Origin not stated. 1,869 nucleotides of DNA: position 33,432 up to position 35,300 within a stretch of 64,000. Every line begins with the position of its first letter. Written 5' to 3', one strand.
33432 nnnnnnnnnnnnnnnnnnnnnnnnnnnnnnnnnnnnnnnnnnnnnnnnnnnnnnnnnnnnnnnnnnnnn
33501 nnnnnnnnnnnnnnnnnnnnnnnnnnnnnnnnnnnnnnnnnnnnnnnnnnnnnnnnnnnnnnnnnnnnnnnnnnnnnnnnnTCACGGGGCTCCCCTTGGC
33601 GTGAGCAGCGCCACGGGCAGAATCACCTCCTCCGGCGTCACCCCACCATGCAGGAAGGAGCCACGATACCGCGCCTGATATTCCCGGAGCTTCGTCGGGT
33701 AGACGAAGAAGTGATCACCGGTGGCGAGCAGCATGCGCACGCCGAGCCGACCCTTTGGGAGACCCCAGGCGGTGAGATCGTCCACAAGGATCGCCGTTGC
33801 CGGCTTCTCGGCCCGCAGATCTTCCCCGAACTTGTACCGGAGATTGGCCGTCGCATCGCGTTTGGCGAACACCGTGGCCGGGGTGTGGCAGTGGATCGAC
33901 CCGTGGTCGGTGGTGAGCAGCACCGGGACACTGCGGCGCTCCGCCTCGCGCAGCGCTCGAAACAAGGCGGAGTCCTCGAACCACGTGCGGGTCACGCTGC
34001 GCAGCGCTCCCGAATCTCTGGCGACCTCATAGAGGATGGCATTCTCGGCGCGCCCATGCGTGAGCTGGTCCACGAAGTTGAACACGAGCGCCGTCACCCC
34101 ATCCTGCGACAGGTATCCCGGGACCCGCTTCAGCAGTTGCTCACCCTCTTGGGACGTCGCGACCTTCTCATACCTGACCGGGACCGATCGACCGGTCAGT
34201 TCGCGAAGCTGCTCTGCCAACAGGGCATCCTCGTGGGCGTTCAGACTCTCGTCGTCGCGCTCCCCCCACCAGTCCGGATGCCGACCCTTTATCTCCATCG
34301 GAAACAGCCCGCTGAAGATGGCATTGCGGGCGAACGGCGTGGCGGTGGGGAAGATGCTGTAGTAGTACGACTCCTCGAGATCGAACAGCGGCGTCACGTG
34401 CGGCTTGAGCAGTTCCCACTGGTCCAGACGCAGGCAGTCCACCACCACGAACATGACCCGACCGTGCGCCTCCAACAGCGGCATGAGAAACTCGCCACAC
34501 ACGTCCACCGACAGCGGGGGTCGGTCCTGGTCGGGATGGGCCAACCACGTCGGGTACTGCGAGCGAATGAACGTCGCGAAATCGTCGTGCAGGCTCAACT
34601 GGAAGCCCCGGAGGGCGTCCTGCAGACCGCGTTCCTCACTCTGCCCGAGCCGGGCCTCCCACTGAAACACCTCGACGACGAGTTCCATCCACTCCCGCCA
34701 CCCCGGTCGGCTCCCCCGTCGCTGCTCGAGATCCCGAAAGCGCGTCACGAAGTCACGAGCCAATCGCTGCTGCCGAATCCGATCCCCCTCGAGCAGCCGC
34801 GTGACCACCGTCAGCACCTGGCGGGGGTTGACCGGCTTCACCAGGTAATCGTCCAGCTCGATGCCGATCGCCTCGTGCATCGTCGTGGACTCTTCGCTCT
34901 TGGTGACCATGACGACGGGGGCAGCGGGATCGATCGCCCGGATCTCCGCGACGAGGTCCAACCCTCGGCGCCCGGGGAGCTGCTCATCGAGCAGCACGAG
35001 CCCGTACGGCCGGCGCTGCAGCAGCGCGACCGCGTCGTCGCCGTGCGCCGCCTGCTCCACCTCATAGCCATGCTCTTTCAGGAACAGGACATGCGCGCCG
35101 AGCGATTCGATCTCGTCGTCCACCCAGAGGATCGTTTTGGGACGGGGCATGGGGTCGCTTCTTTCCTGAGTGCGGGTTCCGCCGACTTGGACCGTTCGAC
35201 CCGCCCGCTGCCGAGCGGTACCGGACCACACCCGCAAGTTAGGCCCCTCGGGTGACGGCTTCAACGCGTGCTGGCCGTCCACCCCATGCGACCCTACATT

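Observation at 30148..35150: Orphan REC-PglZ (PorX-like) response regulator heading an operon with an MsbA-like exporter, a class V aminotransferase and a HIT protein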

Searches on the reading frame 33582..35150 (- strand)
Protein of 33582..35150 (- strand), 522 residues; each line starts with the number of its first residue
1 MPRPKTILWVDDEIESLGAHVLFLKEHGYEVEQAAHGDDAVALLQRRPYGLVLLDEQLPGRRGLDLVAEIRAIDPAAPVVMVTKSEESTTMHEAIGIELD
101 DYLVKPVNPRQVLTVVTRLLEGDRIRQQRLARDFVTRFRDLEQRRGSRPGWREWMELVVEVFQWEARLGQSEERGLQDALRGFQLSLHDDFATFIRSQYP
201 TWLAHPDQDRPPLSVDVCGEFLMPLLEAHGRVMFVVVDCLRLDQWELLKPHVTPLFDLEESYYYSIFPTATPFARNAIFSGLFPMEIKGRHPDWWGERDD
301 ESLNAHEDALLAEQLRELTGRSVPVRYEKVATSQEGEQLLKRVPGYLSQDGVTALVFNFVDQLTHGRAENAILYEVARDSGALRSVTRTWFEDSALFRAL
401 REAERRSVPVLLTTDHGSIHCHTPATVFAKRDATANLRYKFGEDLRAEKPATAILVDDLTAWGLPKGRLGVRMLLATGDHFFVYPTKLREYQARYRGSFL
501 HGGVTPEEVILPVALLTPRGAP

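Call 7: search_protein_families(library=pfam, proteins=[window:33582-35150:-], max_evalue=0.01)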
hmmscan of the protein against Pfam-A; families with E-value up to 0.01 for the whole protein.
window:33582-35150:- (522 aa): 2 families
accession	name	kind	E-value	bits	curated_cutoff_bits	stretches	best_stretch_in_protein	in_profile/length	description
PF00072.30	Response_reg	-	5.4e-24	84.9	30.2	1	7-116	1-110/111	Response regulator receiver domain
PF08665.17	PglZ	-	5e-18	66.1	25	1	231-424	2-178/179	PglZ domain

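Call 8: search_protein_families(library=ncbifam, proteins=[window:33582-35150:-], max_evalue=0.01)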
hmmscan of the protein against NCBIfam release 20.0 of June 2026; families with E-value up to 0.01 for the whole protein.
window:33582-35150:- (522 aa): 94 families (the best 25 are shown)
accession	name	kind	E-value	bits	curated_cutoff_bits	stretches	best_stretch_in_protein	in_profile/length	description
NF052313.1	T9SS_RR_PorX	equivalog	3e-157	524.5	300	1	6-519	2-513/513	T9SS response regulator signal transducer PorX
NF033449.0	BREX_PglZ_3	exception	2.5e-21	75.7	250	1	150-513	301-638/642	BREX-3 system phosphatase PglZ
NF047793.1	ResRegPgtA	equivalog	3.6e-17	62.3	650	1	5-131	6-129/414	two-component system response regulator PgtA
NF007982.1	PRK10710.1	equivalog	8.8e-17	61.4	380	1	5-127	8-129/235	envelope stress response regulator BaeR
NF007005.1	PRK09468.1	equivalog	4.5e-16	59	331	1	5-120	4-119/237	osmolarity response regulator transcription factor OmpR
NF040689.1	MtrAB_MtrA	equivalog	6.2e-15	55.1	300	1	7-127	1-121/219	MtrAB system response regulator MtrA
NF008296.0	PRK11083.1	equivalog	2.5e-14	53.3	273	1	5-127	4-123/228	two-component system response regulator CreB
NF012227.0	AdeR_RR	equivalog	4.1e-14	52.6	340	1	4-134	11-140/239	efflux system response regulator transcription factor AdeR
TIGR02154.1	PhoB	equivalog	5.2e-14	52.1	296.2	1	5-121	3-121/226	phosphate regulon transcriptional regulator PhoB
NF051870.1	NAssimRespRegNtrX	equivalog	9.2e-14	51.2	600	1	6-129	3-128/452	nitrogen assimilation response regulator NtrX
NF033117.2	vanR_ACDEGLN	exception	1.1e-13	51.3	350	1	7-117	1-110/226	VanR-ABDEGLN family response regulator transcription factor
NF051850.1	RespRegRprY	equivalog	1.5e-13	50.7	370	1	11-120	11-120/234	response regulator transcription factor RprY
NF040534.1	resp_reg_YycF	equivalog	1.6e-13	50.5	340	1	5-119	1-114/231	response regulator YycF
TIGR01387.1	cztR_silR_copR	subfamily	3e-13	49.9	279.2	1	10-129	4-123/218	heavy metal response regulator transcription factor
NF053512.1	nitric_RR_NosR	exception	4.5e-13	49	400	1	7-130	1-125/422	response regulator c-di-GMP phosphodiesterase, NosR family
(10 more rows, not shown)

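Call 12: find_homologous_proteins(query=window:33582-35150:-, max_evalue=1e-10)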
Query window:33582-35150:- (522 aa): 7931 proteins with E <= 1e-10 among 8000 candidates; the best 120 are listed.
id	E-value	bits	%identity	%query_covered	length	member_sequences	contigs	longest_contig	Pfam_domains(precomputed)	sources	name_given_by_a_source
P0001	0.0e+0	1131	94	100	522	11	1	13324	PF00072.31,PF08665.18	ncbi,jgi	jgi:CheY-like chemotaxis protein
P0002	0.0e+0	1024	84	100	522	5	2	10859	PF00072.31,PF08665.18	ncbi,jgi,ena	jgi:CheY-like chemotaxis protein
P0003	0.0e+0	1022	84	100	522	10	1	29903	PF00072.31,PF08665.18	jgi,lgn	-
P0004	0.0e+0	1021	85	100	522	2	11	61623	PF00072.31,PF08665.18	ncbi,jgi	jgi:CheY-like chemotaxis protein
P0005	0.0e+0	1019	84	99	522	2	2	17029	PF00072.31,PF08665.18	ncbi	-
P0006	0.0e+0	1019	84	100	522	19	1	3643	PF00072.31,PF08665.18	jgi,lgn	jgi:CheY-like chemotaxis protein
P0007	0.0e+0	1018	85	100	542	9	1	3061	PF00072.31,PF08665.18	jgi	-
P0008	0.0e+0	1017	84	100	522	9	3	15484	PF00072.31,PF08665.18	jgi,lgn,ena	jgi:CheY-like chemotaxis protein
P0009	0.0e+0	1014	83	100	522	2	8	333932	PF00072.31,PF08665.18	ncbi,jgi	jgi:CheY-like chemotaxis protein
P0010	0.0e+0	1013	83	99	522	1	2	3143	PF00072.31,PF08665.18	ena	-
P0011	0.0e+0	1013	83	100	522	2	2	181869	PF00072.31,PF08665.18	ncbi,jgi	jgi:CheY-like chemotaxis protein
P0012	0.0e+0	1013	84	100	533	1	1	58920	PF00072.31,PF08665.18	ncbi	-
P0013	0.0e+0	1009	83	100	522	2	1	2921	PF00072.31,PF08665.18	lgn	-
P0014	1.7e-298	1009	84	99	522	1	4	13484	PF00072.31,PF08665.18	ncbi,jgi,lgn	ncbi:MAG: response regulator [Gemmatimonadales bacterium]|jgi:CheY-like chemotaxis protein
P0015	2.4e-298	1008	84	100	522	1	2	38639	PF00072.31,PF08665.18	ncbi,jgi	jgi:CheY-like chemotaxis protein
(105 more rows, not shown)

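Call 13: search_solved_structures(query=window:33582-35150:-, max_evalue=0.001, show_alignments=2)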
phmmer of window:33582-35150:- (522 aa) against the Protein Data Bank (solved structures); distinct sequences matched with E-value up to 0.001: 209 (the best 60 are shown).
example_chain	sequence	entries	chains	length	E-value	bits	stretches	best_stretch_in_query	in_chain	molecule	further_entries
7pv7_D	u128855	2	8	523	5.3e-111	374.9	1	3-519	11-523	Response regulator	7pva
7pvk_A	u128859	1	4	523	2.6e-110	372.7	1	3-519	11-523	Response regulator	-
8ted_A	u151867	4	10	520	3.3e-103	349.2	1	6-519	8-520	Response regulator receiver protein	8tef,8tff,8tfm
8p6f_A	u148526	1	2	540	3.8e-103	349.1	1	6-519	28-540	Response regulator receiver domain-containing protein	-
8thp_A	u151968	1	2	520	1.6e-102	346.9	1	6-519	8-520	Response regulator receiver protein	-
4b09_A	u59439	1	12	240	4.3e-13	51.9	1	6-129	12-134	TRANSCRIPTIONAL REGULATORY PROTEIN BAER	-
8gc6_A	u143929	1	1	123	1.4e-12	50.2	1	7-120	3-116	Response regulator protein CarR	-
5x5j_A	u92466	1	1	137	4e-12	48.7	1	4-121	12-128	AdeR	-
5xjp_A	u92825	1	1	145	4.7e-12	48.5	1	4-121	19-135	AdeR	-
3f6p_A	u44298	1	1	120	7.7e-12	47.8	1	5-116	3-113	Transcriptional regulatory protein yycF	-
2zwm_A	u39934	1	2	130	8.2e-12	47.7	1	5-117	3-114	Transcriptional regulatory protein yycF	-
1mvo_A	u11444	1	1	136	1.8e-11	46.5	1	5-127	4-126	PhoP response regulator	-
3crn_A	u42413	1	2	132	2.1e-11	46.3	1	5-121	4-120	Response regulator receiver domain protein, CheY-like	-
3nhz_A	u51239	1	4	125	2.9e-11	45.9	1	6-119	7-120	Two component system transcriptional regulator mtrA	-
2jk1_A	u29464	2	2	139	3.2e-11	45.7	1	6-116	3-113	HYDROGENASE TRANSCRIPTIONAL REGULATORY PROTEIN HUPR1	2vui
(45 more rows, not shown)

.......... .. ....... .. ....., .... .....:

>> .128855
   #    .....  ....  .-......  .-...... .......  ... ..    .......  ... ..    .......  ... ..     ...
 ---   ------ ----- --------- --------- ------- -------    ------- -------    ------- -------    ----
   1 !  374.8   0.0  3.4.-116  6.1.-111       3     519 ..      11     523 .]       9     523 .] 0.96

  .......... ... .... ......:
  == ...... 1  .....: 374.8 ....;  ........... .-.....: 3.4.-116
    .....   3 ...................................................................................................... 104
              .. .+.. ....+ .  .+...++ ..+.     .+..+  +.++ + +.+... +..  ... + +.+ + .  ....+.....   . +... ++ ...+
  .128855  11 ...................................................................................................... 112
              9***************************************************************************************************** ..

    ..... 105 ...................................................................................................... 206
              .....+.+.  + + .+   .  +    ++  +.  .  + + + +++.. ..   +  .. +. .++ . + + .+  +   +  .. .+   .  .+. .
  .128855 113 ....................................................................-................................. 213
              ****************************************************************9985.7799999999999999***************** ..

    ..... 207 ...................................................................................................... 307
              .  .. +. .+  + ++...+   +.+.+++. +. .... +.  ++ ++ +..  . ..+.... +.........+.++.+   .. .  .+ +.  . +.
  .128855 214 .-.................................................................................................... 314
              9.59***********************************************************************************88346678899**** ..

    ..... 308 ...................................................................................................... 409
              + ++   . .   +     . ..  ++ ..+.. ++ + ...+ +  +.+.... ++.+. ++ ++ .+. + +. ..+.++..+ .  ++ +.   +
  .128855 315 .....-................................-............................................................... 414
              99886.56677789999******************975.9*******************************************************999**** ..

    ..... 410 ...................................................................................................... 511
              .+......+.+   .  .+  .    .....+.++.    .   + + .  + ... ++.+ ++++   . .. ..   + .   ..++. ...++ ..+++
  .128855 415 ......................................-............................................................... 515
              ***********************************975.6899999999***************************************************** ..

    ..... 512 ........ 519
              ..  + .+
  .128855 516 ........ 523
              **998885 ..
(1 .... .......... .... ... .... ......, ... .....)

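Call 23: find_related_loci(query=A1, collection=genome_contigs, flank=10000)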
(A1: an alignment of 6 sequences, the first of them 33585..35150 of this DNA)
Query A1 (522 aa) in genome_contigs; peptide patterns used: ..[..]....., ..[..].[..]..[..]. (x = any residue, [..] = any of these).
600 stretches matched a pattern (row limit reached: there are more); 598 encode a relative of the query (tblastn E <= 1e-3); the best 80 are kept; 80 distinct loci.
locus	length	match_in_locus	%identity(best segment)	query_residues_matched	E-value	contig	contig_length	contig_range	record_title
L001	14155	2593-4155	85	1-521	0e+0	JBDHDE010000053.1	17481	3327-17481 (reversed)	MAG: Gemmatimonadota bacterium isolate M8-32_Bin_184 M8-32_Bin_184_scaffold_9385, whole genome shotgun sequence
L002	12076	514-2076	82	1-521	0e+0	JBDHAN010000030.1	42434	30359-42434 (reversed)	MAG: Gemmatimonadota bacterium isolate M3-44_Bin_252 M3-44_Bin_252_scaffold_8748, whole genome shotgun sequence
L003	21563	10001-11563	77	1-521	0e+0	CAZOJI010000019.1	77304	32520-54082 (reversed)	MAG TPA_asm: uncultured Gemmatimonadaceae bacterium isolate SRP141376_co2_135 genome assembly, contig: NODE_834_length_7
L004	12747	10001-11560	72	1-520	0e+0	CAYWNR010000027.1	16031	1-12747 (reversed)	MAG TPA_asm: uncultured Gemmatimonadaceae bacterium isolate SRP214966_co3_52 genome assembly, contig: NODE_5357_length_1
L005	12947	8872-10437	72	1-521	0e+0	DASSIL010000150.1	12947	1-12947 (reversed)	MAG TPA_asm: Gemmatimonadales bacterium isolate SMAG_U1086 k141_1180330, whole genome shotgun sequence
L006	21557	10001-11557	73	1-519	0e+0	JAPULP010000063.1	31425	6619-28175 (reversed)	MAG: Gemmatimonadetes bacterium isolate KW1-S21_193 KW1-S21_193_cg63, whole genome shotgun sequence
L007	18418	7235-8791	71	1-519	0e+0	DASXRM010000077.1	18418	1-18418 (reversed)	MAG TPA_asm: Gemmatimonadales bacterium isolate SMAG_U4640 k141_180427, whole genome shotgun sequence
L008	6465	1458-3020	70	1-521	0e+0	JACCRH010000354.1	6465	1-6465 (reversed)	MAG: Gemmatimonadales bacterium isolate MGR_bin17 SD2897-2912_k127_7205383, whole genome shotgun sequence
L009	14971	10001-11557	72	1-519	0e+0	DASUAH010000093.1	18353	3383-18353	MAG TPA_asm: Gemmatimonadales bacterium isolate SMAG_U2490 k141_471659, whole genome shotgun sequence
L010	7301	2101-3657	70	1-519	0e+0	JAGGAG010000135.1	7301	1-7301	MAG: Gemmatimonadetes bacterium isolate CTSoil_084 scaffold_7705, whole genome shotgun sequence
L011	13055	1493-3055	68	1-521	0e+0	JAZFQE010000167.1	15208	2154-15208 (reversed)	MAG: Gemmatimonadales bacterium isolate MT2bin.7 MT2bin.7_167, whole genome shotgun sequence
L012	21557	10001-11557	69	1-519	0e+0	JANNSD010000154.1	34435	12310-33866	MAG: Gemmatimonadota bacterium isolate SOY_31_metabat_278 SOY_31_k141_2140416, whole genome shotgun sequence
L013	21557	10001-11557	67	1-519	0e+0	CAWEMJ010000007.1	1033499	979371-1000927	MAG: uncultured Gemmatimonadales bacterium isolate MFD02979.bin.2.2 genome assembly, contig: contig_30836, whole genome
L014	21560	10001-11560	71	1-519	0e+0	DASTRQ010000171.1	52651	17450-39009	MAG TPA_asm: Gemmatimonadales bacterium isolate SMAG_U2258 k141_1063410, whole genome shotgun sequence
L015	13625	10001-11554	68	1-518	0e+0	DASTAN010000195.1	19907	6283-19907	MAG TPA_asm: Gemmatimonadales bacterium isolate SMAG_U738 k141_671472, whole genome shotgun sequence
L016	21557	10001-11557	67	1-519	0e+0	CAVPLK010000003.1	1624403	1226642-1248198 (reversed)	MAG: uncultured Gemmatimonadales bacterium isolate MFD09964.bin.1.362 genome assembly, contig: contig_3919, whole genome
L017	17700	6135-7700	71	1-521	0e+0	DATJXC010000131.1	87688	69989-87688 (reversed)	MAG TPA_asm: Gemmatimonadales bacterium isolate SMAG_U15116 k141_3712194, whole genome shotgun sequence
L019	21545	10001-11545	61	5-519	0e+0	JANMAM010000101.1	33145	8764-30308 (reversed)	MAG: Gemmatimonadaceae bacterium isolate OTE_1_metabat_92_sub OTE_1_k141_5065400, whole genome shotgun sequence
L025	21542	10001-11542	58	5-519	0e+0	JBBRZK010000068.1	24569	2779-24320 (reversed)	MAG: Gemmatimonadales bacterium isolate metawrap_la5_38 metawrap_la5_38_K_243876_L_24569_cov_23.9964, whole genome shotg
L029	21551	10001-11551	59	2-519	0e+0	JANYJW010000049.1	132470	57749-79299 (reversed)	MAG: Gemmatimonas sp. isolate GL140_4_metabinner_26 GL140_4_k141_3177099, whole genome shotgun sequence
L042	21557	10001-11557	55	1-519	0e+0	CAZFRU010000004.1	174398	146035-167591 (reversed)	MAG TPA_asm: uncultured Gemmatimonadaceae bacterium isolate binchicken_co235_401 genome assembly, contig: NODE_152_lengt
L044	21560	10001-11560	55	2-520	0e+0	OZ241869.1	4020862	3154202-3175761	MAG: Longimicrobiales bacterium isolate 4d932f89-bb95-4433-bef4-8436000ce683 genome assembly, chromosome: 1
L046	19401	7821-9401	55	1-522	7e-179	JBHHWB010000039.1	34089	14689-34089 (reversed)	MAG: Gemmatimonadota bacterium isolate S.3.sp3_bin.11 NODE_114_length_34089_cov_8.272727, whole genome shotgun sequence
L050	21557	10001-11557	55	2-519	5e-176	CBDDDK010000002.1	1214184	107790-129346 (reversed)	MAG: Longimicrobiales bacterium isolate d6bf1850-4cd7-453d-9a48-8c1bda8f1438 genome assembly, contig: contig_2, whole ge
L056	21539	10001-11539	53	5-517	3e-165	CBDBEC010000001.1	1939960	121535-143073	MAG: Longimicrobiales bacterium isolate bda4050e-511f-4aaa-a039-d0144e0c49ad genome assembly, contig: contig_1, whole ge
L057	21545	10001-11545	52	5-519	6e-162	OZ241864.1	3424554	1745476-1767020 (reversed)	MAG: Longimicrobiales bacterium isolate f711cd49-8ad2-4236-91eb-69ef195c5ee3 genome assembly, chromosome: 1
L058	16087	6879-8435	58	1-519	0e+0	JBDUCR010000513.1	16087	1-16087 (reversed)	MAG: bacterium isolate cluster4_bin.51 NODE_7588_length_16087_cov_19.888036, whole genome shotgun sequence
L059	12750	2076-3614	41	1-519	6e-140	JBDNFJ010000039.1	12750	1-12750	MAG: Gracilimonas sp. isolate concoct.115.WLB k141_63911, whole genome shotgun sequence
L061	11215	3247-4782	42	5-519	3e-138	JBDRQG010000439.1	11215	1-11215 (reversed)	MAG: bacterium isolate MEGAHIT-group-2.34 k141_1229996, whole genome shotgun sequence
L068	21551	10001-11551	41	2-521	4e-134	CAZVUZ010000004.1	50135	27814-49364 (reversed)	MAG TPA_asm: uncultured Ignavibacteriales bacterium isolate binchicken_co42_518 genome assembly, contig: NODE_501_length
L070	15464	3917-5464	42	1-519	2e-134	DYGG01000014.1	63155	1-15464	MAG TPA_asm: Ignavibacterium sp. isolate BE2012_50_10 Afr_mines_BE2012_269_length_63155_cov_4_261189, whole genome shotg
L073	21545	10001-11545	41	7-520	2e-133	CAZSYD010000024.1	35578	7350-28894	MAG TPA_asm: uncultured Ignavibacteriales bacterium isolate binchicken_co228_521 genome assembly, contig: NODE_1419_leng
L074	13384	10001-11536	40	5-519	1e-132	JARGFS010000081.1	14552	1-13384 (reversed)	MAG: bacterium isolate C14-12 NODE_81_length_14552_cov_3.688774, whole genome shotgun sequence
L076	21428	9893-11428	41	5-519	1e-130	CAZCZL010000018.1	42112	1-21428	MAG TPA_asm: uncultured Ignavibacteriales bacterium isolate binchicken_co16_343 genome assembly, contig: NODE_1513_lengt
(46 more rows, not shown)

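Call 36: search_protein_families(library=pfam, proteins=[L007:15067-16164:+, L044:13450-14397:+, L058:12302-13180:+, L010:5519-6499:+, L056:16198-17256:+, L046:14060-14626:+, L044:14446-15234:+, L046:2154-2894:+, L042:3649-4608:-, L016:8890-9924:-], max_evalue=0.001)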
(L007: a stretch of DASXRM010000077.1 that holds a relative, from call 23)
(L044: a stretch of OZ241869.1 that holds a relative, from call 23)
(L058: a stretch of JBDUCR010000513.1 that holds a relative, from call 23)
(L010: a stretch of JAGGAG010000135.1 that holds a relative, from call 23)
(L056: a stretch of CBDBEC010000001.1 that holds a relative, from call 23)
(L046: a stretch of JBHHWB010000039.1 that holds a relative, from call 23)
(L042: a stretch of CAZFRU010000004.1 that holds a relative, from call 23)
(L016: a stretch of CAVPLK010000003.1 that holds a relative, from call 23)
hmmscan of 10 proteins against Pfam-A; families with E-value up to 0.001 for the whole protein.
L007:15067-16164:+ (365 aa): 6 families
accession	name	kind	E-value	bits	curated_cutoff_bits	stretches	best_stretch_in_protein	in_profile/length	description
PF00534.26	Glycos_transf_1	-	3.7e-31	108.4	26.4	1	174-340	4-172/172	Glycosyl transferases group 1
PF13692.12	Glyco_trans_1_4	-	1.8e-28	100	27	1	189-326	5-142/142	Glycosyl transferases group 1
PF13439.12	Glyco_transf_4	-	6.8e-08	33.1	28.5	1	14-164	3-170/170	Glycosyltransferase Family 4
PF20706.3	GT4-conflict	-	3.5e-07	30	26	1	162-348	174-379/385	Family 4 Glycosyltransferase in conflict systems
PF13524.12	Glyco_trans_1_2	-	2.6e-06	27.9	25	1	241-351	28-139/144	Glycosyl transferase-like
PF13579.12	Glyco_trans_4_4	-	1.2e-05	26.1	29.7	1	14-143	2-144/158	Glycosyl transferase 4-like domain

L044:13450-14397:+ (315 aa): 1 family
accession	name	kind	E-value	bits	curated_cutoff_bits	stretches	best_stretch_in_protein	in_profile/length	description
PF03279.18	Lip_A_acyltrans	-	8.9e-50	170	22.3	1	27-297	26-293/295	Bacterial lipid A biosynthesis acyltransferase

L058:12302-13180:+ (292 aa): 2 families
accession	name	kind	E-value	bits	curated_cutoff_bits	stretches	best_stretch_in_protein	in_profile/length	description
PF00528.27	BPD_transp_1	-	7.7e-30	104.4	26.4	1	93-276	1-181/184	Binding-protein-dependent transport system inner membrane component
PF12911.12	OppC_N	-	9.7e-11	41.8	23.9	1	5-52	6-53/53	N-terminal TM domain of oligopeptide transport permease C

L010:5519-6499:+ (326 aa): 1 family
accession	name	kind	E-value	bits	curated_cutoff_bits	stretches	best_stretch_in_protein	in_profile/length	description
PF13524.12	Glyco_trans_1_2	-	1.1e-30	106.9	25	1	177-321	3-143/144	Glycosyl transferase-like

L056:16198-17256:+ (352 aa): 1 family
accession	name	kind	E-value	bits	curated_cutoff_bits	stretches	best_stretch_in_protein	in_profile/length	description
PF11306.15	DUF3108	-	3.6e-20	73.1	26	1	92-285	1-201/209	Protein of unknown function (DUF3108)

L046:14060-14626:+ (188 aa): 1 family
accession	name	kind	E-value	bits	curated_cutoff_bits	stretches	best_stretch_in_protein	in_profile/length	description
PF04191.18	PEMT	-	1.1e-08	35.9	25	1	47-120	29-104/105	Phospholipid methyltransferase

L044:14446-15234:+ (262 aa): 1 family
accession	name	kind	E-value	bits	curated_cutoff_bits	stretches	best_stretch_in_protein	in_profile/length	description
PF00535.33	Glycos_transf_2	-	5.1e-16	59.5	23.3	1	18-189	2-168/168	Glycosyl transferase family 2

L046:2154-2894:+ (246 aa): 0 families

L042:3649-4608:- (319 aa): 2 families
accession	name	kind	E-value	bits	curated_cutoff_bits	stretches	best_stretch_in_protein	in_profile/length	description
PF01040.23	UbiA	-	2e-48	165.3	34.2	1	52-283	1-229/250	UbiA prenyltransferase family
PF04241.20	DUF423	-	0.00023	21.7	25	0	242-283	27-72/86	Protein of unknown function (DUF423)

L016:8890-9924:- (344 aa): 1 family
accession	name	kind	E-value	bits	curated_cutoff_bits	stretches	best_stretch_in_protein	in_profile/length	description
PF01075.23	Glyco_transf_9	-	2.9e-35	122.2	22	1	75-313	4-240/247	Glycosyltransferase family 9 (heptosyltransferase)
